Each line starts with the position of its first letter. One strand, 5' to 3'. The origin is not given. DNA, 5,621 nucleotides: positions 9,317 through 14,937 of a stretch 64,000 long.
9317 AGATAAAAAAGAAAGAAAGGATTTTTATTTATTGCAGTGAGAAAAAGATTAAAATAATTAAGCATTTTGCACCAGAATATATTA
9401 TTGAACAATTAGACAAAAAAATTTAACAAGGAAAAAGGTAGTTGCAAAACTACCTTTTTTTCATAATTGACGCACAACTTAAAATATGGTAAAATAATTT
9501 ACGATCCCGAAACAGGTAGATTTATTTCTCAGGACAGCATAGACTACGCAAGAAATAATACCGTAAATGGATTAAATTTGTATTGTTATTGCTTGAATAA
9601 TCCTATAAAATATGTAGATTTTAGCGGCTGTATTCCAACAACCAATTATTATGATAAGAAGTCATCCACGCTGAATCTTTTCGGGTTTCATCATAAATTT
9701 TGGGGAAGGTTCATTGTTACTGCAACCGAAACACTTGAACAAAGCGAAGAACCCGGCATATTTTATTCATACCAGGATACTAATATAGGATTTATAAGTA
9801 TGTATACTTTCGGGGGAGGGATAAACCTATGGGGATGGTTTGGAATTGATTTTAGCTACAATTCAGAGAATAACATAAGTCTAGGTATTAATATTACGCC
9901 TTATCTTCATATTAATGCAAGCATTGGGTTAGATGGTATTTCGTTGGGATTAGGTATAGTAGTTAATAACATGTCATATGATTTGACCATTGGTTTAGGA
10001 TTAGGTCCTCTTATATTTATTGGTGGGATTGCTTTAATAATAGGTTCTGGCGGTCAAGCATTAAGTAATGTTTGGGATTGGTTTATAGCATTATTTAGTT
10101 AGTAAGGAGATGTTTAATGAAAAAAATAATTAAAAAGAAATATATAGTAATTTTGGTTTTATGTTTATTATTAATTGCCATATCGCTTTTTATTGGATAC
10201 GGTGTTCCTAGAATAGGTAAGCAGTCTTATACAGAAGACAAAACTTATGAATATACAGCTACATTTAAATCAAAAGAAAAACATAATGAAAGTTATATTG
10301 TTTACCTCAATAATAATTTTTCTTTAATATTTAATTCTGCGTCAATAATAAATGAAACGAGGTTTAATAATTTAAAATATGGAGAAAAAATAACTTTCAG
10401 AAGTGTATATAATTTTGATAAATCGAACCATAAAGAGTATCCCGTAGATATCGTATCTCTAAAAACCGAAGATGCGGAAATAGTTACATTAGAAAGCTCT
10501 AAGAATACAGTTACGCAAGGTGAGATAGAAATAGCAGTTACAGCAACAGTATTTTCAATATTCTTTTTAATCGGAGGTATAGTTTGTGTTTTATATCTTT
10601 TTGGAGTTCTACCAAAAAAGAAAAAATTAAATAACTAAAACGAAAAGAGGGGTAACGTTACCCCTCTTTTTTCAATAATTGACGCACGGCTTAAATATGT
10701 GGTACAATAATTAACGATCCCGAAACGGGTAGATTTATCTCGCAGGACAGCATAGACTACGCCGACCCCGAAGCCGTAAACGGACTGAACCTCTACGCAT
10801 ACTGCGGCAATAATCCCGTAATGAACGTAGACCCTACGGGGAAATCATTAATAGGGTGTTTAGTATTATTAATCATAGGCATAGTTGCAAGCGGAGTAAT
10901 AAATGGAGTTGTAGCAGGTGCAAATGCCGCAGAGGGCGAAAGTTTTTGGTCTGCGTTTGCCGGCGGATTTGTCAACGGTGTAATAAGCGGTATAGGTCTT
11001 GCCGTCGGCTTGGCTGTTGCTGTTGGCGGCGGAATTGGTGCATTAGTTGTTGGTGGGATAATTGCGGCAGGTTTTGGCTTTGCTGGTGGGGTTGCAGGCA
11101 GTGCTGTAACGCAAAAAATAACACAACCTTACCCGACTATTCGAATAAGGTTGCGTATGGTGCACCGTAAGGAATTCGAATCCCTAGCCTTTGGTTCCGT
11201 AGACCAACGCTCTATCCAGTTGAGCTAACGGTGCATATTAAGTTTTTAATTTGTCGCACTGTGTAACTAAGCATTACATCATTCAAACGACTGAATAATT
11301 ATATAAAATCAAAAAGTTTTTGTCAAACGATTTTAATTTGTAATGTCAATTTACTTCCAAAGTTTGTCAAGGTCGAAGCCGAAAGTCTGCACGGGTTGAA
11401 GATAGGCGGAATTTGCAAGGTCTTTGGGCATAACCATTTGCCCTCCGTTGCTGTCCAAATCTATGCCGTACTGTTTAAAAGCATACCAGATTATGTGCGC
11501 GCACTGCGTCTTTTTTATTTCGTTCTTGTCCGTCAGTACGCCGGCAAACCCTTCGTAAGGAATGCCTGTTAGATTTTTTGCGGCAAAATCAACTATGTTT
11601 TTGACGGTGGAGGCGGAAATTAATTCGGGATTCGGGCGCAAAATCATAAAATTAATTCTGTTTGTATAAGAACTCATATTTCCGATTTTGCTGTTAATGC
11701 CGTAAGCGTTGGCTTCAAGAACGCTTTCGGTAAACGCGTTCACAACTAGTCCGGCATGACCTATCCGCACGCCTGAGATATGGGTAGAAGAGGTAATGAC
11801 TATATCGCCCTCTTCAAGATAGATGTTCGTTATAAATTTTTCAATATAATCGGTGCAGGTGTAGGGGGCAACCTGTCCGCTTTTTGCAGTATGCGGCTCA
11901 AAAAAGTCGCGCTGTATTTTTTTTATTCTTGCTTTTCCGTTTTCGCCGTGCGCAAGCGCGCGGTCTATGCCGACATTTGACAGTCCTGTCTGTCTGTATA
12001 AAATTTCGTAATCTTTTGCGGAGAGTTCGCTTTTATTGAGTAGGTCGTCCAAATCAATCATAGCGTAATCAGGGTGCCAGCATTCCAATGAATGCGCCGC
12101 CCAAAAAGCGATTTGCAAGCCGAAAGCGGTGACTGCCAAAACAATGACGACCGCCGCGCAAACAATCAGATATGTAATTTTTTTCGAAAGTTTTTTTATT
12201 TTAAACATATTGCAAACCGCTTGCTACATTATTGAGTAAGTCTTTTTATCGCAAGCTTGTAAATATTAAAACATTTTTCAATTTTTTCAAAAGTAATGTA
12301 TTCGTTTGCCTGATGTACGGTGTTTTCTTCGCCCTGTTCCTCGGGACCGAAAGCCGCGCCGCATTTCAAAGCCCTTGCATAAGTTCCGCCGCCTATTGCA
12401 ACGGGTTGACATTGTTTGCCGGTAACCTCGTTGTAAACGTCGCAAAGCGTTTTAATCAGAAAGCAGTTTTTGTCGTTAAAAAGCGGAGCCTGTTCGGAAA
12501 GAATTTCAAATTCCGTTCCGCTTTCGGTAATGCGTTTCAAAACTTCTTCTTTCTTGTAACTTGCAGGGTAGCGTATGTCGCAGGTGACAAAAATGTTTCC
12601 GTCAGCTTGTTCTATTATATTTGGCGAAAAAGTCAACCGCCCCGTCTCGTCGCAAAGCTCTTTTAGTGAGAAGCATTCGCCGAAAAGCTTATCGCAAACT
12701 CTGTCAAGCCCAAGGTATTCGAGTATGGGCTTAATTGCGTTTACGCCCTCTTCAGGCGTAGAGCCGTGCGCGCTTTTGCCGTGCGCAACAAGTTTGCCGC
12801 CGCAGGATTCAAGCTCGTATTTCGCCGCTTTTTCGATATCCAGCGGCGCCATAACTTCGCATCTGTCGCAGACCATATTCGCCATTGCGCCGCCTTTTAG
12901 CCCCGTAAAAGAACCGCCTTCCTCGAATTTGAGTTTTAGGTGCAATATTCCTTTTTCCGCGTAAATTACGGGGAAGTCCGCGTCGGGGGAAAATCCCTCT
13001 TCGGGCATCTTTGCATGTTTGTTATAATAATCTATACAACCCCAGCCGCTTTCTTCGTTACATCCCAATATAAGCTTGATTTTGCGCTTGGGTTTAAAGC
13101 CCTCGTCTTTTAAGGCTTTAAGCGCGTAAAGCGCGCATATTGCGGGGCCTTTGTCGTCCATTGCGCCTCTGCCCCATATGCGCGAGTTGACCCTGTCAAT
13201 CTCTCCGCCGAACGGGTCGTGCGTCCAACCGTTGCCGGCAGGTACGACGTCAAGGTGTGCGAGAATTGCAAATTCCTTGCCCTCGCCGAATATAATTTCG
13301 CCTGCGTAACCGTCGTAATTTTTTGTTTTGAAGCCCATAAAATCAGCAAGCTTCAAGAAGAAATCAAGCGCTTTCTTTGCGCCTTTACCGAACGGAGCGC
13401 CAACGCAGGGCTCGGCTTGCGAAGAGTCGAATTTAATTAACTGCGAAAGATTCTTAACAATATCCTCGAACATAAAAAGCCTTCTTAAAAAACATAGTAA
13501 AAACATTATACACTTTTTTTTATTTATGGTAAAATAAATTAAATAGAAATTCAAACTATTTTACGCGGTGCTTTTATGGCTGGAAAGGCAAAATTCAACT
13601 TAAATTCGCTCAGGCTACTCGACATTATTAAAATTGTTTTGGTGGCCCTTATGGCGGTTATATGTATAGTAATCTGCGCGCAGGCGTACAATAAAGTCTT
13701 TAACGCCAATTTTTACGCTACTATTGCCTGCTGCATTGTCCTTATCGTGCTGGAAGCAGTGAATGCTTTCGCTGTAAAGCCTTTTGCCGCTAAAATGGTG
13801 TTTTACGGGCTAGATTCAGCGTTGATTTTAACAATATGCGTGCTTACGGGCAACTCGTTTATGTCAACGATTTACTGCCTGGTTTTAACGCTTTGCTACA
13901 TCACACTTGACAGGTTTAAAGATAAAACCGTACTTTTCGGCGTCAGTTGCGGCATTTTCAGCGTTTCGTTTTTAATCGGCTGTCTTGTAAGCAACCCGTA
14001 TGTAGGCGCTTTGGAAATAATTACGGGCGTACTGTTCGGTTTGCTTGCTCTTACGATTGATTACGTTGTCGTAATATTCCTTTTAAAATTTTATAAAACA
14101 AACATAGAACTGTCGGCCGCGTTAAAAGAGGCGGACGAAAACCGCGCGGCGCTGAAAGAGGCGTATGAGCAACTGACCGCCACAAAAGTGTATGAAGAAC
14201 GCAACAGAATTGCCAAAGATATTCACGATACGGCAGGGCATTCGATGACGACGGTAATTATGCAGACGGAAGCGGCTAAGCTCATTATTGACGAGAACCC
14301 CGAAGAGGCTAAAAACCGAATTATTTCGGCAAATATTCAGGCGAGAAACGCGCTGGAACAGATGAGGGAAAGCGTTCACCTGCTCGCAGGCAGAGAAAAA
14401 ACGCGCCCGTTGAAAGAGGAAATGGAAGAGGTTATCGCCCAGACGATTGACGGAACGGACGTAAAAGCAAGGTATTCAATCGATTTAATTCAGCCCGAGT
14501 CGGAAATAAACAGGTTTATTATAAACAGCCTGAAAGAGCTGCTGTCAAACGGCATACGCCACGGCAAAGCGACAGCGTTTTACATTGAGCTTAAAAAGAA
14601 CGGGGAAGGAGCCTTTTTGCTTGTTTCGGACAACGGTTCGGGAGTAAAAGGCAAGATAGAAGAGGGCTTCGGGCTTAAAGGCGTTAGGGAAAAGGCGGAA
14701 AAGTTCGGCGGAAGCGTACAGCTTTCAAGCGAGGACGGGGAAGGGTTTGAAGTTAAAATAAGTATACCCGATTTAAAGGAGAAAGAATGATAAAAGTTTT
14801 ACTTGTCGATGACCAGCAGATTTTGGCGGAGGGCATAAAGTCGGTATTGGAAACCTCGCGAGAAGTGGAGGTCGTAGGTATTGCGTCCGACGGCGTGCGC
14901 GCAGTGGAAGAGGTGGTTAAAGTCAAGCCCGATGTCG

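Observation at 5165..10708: Each short orphan module starts with a conserved near-consensus promoter embedded where RHS coding sequence should be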

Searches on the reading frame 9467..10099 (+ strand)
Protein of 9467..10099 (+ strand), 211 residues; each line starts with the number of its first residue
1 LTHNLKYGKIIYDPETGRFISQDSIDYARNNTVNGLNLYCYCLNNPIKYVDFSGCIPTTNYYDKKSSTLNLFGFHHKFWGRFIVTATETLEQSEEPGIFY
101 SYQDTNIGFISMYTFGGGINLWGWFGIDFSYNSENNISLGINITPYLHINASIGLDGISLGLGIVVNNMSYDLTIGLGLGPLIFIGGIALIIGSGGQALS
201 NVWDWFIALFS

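Call 27: find_homologous_proteins(query=window:9467-10099:+)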
Query window:9467-10099:+ (211 aa): 15 proteins with E <= 0.001 among 656 candidates.
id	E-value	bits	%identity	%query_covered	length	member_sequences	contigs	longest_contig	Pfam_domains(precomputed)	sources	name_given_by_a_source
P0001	9.5e-136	469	99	100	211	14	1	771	-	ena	-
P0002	2.0e-89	317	70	95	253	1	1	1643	-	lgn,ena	-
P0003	1.3e-84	302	77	78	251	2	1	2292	-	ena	-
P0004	7.3e-63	230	54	95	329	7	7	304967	PF05593.20,PF25023.2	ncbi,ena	-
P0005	1.2e-52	197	50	94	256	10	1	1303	PF25023.2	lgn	-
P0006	3.8e-16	78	76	26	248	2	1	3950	-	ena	-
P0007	6.9e-14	70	66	28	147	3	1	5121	-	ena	-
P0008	1.1e-13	70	66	28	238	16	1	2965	-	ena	-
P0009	9.4e-11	60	61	29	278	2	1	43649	-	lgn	-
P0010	2.0e-10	59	66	22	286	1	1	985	-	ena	-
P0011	9.2e-10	57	67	22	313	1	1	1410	-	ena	-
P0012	2.8e-8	52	65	22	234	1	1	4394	-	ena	-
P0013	5.0e-8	51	67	20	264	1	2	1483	-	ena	-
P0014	5.2e-7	48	61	22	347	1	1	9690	PF25023.2,PF14411.13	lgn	-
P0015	1.8e-6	46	60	20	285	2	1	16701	-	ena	-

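Call 29: find_encoding_contigs(protein=P0006, flank=10000)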
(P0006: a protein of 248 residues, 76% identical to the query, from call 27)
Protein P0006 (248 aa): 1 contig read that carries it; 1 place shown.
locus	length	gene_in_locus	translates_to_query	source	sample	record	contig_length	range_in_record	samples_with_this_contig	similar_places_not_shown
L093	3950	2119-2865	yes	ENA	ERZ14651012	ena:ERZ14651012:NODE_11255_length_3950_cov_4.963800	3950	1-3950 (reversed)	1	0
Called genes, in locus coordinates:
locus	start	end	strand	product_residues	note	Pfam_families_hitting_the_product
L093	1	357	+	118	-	?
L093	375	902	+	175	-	PF27867:Membra_charge (faint)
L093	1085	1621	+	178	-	-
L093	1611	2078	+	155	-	-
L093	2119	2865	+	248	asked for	-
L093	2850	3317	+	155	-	-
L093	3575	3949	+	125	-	?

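Call 30: find_encoding_contigs(protein=P0007, flank=10000)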
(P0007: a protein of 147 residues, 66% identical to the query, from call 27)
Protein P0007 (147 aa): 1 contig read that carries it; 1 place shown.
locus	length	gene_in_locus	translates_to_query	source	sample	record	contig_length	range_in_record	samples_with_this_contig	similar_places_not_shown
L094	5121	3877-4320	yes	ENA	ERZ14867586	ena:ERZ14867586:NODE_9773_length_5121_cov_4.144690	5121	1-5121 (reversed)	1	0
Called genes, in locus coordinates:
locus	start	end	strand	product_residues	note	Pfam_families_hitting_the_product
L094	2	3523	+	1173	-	?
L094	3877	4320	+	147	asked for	-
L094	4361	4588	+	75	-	-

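Call 31: find_encoding_contigs(protein=P0008, flank=10000)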
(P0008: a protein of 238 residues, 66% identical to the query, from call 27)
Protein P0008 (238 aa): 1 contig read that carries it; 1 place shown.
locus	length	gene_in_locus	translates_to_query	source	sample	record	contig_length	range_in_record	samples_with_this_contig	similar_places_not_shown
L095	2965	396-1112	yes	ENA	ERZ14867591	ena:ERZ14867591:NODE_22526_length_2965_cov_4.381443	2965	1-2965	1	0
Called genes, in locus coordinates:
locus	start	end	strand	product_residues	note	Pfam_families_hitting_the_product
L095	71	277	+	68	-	-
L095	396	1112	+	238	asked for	-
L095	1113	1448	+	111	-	-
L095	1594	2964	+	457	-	?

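Call 36: search_protein_families(library=ncbifam, proteins=[window:9467-10099:+], max_evalue=0.001)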
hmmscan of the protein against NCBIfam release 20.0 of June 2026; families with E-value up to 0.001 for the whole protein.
window:9467-10099:+ (211 aa): 1 family
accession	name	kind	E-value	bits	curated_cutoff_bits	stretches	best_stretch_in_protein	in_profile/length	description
TIGR03696.1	Rhs_assc_core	domain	3.3e-12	46.7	32.5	1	5-54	31-75/76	RHS repeat-associated core domain-containing protein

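Call 58: find_encoding_contigs(protein=P0003, flank=10000)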
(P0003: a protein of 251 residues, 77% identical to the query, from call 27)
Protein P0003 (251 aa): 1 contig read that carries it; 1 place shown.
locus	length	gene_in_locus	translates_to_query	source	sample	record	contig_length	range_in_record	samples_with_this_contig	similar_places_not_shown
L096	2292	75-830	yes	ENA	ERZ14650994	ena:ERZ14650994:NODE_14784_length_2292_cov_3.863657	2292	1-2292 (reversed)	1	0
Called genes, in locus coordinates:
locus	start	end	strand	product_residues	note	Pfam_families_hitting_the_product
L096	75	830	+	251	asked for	-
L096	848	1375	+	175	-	PF27867:Membra_charge (faint)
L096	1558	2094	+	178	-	-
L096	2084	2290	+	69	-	?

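Call 59: find_encoding_contigs(protein=P0002, flank=10000)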
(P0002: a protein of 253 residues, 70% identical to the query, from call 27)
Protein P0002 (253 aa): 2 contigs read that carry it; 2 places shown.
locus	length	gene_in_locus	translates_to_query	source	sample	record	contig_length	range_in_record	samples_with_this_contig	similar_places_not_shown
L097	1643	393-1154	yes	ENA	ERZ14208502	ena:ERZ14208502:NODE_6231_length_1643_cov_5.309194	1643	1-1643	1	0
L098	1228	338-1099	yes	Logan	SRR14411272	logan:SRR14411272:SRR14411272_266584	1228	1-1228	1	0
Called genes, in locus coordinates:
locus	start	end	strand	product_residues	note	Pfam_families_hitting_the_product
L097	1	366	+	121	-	?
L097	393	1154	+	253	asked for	-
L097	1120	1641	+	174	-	?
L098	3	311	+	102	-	?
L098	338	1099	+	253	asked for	-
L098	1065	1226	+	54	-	?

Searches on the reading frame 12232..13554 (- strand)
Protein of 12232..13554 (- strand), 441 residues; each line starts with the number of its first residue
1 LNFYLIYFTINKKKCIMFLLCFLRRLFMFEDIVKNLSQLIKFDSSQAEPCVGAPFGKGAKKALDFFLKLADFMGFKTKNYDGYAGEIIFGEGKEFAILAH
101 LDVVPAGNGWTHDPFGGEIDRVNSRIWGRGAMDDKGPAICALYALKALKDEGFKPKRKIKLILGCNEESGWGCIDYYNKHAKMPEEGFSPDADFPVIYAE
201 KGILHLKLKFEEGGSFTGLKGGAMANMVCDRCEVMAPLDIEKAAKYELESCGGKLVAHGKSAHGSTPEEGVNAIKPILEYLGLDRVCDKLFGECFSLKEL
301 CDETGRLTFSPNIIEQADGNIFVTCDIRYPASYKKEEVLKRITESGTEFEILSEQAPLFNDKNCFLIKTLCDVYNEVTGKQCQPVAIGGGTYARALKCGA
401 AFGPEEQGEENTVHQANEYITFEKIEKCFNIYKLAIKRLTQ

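Call 57: search_protein_families(library=pfam, proteins=[window:12232-13554:-], max_evalue=0.00001)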
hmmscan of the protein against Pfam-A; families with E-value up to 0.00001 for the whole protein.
window:12232-13554:- (441 aa): 2 families
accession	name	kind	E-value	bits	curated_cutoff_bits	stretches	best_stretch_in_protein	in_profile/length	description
PF01546.33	Peptidase_M20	-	4.3e-29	102.3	24.6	1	97-437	2-205/206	Peptidase family M20/M25/M40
PF07687.19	M20_dimer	-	7.7e-08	32.7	21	0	250-343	6-96/107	Peptidase dimerisation domain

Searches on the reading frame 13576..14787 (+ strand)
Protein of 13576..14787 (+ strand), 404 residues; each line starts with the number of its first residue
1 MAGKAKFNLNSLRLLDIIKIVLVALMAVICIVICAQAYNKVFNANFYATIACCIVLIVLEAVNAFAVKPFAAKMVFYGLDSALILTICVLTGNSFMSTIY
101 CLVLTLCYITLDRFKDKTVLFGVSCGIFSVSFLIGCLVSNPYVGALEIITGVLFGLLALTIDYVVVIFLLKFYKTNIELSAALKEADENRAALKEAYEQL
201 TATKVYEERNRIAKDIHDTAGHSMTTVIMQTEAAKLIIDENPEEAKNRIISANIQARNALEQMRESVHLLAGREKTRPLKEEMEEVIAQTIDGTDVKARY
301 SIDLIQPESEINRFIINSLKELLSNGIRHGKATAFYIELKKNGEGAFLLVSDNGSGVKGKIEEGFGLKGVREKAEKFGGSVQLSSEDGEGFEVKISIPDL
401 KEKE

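Call 57: search_protein_families(library=pfam, proteins=[window:13576-14787:+], max_evalue=0.00001)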
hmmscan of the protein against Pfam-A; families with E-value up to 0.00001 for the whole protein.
window:13576-14787:+ (404 aa): 2 families
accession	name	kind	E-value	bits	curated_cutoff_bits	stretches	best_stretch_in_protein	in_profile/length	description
PF07730.19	HisKA_3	-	1.5e-16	61.1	24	1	208-271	1-64/68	Histidine kinase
PF02518.31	HATPase_c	-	5.3e-10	40.2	26.4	1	318-399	9-109/111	Histidine kinase-, DNA gyrase B-, and HSP90-like ATPase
